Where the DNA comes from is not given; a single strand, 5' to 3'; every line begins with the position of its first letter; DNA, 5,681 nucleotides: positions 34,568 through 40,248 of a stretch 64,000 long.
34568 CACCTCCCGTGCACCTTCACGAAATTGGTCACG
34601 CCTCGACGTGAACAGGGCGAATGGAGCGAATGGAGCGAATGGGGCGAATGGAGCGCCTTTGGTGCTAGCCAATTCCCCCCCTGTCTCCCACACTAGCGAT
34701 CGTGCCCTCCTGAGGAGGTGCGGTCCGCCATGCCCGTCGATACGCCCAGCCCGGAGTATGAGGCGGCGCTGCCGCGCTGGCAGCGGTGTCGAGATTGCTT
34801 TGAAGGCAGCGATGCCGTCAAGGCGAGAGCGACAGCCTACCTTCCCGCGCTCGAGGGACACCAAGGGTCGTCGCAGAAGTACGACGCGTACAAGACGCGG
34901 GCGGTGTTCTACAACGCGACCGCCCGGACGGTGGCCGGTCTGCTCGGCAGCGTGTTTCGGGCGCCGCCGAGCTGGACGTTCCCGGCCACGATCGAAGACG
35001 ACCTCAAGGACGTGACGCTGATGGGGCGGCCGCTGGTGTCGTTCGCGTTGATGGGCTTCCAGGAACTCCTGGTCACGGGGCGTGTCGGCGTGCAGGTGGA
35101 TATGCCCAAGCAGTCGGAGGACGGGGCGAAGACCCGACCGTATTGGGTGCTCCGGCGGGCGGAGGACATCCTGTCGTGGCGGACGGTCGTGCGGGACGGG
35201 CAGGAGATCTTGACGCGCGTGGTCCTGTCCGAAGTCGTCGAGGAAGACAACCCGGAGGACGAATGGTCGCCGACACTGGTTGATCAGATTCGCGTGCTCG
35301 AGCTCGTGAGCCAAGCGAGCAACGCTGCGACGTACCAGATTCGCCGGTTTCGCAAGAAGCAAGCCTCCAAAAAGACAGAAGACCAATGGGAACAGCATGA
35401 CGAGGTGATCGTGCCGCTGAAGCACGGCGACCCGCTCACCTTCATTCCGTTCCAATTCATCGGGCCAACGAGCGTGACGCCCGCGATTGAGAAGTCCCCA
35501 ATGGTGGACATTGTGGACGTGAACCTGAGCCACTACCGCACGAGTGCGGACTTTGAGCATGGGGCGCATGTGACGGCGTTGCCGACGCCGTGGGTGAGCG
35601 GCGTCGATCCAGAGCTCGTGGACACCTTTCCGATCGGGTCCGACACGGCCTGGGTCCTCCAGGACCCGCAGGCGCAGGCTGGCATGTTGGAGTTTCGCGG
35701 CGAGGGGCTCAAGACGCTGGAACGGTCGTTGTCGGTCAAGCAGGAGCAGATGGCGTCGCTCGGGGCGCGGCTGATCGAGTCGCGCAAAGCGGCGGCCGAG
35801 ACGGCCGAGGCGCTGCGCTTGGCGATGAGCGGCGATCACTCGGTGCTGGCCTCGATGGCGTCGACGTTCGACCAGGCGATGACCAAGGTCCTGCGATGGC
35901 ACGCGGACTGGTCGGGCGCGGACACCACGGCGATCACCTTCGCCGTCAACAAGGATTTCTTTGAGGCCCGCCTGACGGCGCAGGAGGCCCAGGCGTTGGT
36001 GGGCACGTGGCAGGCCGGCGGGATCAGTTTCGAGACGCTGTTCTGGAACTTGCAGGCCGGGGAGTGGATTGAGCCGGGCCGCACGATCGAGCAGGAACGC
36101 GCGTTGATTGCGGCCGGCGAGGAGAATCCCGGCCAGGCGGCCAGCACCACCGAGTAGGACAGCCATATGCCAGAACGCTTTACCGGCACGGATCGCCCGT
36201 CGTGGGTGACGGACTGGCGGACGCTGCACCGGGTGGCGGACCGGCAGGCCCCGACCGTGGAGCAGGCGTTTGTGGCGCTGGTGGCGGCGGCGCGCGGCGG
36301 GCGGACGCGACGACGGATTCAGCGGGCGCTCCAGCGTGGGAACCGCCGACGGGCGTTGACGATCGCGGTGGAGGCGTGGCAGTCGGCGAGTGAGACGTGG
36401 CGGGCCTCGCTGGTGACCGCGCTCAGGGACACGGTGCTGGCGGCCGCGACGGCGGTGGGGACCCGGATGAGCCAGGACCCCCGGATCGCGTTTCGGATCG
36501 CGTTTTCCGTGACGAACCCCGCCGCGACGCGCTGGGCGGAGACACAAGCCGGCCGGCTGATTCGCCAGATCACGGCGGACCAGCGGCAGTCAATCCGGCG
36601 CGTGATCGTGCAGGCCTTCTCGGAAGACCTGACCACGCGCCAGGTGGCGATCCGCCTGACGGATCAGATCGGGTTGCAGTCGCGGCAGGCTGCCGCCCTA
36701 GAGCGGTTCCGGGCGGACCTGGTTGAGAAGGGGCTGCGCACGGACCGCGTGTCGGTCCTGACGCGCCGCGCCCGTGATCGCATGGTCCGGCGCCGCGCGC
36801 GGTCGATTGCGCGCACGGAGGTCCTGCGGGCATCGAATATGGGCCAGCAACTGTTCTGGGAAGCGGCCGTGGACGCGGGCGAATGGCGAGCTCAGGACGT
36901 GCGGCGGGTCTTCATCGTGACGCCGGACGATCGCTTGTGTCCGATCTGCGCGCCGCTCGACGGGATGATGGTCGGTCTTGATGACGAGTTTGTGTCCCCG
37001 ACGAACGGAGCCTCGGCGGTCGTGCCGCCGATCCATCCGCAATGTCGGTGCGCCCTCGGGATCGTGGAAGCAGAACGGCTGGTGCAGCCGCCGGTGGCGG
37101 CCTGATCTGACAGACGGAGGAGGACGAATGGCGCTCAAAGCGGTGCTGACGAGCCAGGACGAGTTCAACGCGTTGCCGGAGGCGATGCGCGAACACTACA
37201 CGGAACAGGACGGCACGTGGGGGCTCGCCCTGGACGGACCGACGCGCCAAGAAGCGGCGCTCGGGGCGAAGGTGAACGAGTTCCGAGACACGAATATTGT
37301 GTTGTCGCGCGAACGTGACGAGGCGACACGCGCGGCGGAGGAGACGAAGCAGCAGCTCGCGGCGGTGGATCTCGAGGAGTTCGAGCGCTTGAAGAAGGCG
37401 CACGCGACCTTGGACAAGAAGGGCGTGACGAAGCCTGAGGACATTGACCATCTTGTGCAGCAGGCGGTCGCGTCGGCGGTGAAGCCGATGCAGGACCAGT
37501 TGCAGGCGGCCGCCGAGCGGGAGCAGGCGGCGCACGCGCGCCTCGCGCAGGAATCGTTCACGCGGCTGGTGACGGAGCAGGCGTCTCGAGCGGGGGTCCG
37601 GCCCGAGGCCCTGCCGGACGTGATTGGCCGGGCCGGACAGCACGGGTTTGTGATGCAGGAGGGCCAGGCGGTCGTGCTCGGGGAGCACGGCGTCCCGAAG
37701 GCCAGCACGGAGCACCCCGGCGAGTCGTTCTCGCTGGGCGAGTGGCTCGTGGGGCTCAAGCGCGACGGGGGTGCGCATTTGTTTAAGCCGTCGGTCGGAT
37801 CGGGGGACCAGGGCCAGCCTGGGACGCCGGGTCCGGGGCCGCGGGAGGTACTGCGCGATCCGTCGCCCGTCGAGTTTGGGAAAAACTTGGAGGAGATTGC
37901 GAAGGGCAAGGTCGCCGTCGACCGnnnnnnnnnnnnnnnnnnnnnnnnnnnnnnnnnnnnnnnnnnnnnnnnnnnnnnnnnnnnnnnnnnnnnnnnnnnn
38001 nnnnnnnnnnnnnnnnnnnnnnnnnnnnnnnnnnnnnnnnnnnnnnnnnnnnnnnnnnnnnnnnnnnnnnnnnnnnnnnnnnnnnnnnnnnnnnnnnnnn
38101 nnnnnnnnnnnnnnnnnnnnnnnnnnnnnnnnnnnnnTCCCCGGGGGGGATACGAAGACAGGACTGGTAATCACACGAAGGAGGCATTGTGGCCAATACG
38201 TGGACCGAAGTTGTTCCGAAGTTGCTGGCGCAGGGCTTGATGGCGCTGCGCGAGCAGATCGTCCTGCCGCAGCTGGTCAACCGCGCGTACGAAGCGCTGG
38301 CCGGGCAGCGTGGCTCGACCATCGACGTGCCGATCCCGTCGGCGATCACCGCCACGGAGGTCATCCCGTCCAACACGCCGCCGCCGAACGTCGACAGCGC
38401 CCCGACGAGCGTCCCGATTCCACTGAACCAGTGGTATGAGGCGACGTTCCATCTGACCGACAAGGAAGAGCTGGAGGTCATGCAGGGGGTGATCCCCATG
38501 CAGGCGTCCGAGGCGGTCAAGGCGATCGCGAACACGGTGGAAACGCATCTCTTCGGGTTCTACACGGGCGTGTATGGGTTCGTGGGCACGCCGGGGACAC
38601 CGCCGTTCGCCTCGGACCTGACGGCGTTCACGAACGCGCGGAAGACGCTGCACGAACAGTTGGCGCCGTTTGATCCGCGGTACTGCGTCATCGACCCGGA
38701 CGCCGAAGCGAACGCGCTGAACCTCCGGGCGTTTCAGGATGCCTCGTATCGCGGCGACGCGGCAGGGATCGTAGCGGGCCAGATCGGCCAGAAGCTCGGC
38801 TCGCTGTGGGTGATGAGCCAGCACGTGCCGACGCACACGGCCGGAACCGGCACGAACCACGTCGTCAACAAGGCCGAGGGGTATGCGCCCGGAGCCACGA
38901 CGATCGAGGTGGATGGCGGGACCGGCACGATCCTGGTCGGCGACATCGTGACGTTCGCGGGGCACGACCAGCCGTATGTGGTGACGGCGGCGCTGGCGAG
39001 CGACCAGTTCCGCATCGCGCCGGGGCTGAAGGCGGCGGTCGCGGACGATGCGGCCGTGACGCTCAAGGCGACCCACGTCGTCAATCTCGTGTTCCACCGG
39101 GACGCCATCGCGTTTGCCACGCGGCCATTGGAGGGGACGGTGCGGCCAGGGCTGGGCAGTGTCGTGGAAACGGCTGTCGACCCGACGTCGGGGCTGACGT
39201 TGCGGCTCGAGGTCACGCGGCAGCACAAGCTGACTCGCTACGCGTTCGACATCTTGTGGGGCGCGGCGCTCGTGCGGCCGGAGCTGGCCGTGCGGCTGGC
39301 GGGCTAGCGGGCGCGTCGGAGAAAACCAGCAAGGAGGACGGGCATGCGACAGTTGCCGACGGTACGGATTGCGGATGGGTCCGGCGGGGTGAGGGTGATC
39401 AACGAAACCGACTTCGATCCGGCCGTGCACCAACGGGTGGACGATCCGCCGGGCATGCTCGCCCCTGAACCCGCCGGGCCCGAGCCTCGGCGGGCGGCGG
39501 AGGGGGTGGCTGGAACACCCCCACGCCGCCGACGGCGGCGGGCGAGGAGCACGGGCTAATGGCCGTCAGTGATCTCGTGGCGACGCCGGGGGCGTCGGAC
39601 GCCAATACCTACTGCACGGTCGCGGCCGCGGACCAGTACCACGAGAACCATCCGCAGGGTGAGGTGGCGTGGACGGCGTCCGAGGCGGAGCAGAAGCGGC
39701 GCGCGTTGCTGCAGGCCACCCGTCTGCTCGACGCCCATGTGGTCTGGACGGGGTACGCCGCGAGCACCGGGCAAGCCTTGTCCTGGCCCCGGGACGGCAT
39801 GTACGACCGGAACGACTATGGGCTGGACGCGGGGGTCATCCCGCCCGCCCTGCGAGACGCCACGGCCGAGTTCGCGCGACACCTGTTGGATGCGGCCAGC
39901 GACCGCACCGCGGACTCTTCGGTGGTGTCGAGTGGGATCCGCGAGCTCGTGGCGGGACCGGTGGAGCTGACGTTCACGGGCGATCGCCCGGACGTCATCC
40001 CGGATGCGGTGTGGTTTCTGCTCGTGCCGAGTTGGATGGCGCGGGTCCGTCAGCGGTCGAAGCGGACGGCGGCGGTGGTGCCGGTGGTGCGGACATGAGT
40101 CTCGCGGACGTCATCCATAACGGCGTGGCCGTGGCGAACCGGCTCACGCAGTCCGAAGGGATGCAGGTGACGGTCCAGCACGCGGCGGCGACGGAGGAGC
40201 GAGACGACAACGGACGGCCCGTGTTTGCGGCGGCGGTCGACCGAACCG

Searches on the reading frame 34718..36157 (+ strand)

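Call 16: search_protein_families(library=pfam, proteins=[window:34718-36157:+], max_evalue=0.001)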
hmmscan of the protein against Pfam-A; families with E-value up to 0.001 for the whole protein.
window:34718-36157:+ (479 aa): 1 family
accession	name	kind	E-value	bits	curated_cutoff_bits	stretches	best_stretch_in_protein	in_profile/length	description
PF13264.11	DUF4055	-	8.9e-41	139.7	25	1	261-398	1-139/140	Domain of unknown function (DUF4055)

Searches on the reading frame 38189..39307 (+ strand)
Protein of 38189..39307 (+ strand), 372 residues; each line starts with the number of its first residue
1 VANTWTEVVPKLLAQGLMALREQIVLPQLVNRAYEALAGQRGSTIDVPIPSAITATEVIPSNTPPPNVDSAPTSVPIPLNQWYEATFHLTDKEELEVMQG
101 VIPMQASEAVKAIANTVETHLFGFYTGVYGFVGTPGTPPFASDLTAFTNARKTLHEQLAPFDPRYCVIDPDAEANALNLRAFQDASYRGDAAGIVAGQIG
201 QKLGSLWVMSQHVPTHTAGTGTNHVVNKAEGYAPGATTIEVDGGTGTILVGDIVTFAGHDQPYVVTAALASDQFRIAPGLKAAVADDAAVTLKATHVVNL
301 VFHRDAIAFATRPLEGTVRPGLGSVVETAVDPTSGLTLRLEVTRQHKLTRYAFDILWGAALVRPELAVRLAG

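Call 16: search_protein_families(library=pfam, proteins=[window:38189-39307:+], max_evalue=0.001)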
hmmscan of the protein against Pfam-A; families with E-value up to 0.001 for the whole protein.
window:38189-39307:+ (372 aa): 1 family
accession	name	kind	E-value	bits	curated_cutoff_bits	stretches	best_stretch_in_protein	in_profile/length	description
PF11651.14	P22_CoatProtein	-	8.5e-23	81.2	24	2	1-258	1-278/423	P22 coat protein - gene protein 5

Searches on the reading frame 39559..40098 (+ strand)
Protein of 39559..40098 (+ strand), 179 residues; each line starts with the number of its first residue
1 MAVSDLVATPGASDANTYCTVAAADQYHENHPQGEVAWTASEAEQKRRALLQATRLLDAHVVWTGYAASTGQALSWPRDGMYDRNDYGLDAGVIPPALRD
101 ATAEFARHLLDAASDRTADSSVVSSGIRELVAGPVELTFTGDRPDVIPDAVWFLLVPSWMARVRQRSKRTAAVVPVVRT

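Call 31: search_protein_families(library=pfam, proteins=[window:39559-40098:+], max_evalue=0.01)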
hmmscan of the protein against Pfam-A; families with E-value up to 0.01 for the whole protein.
window:39559-40098:+ (179 aa): 1 family
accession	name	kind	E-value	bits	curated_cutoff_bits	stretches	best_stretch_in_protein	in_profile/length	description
PF20557.3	DnaT_2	-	2.2e-24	86.7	27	1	10-178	9-167/168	Putative DnaT-like ssDNA binding protein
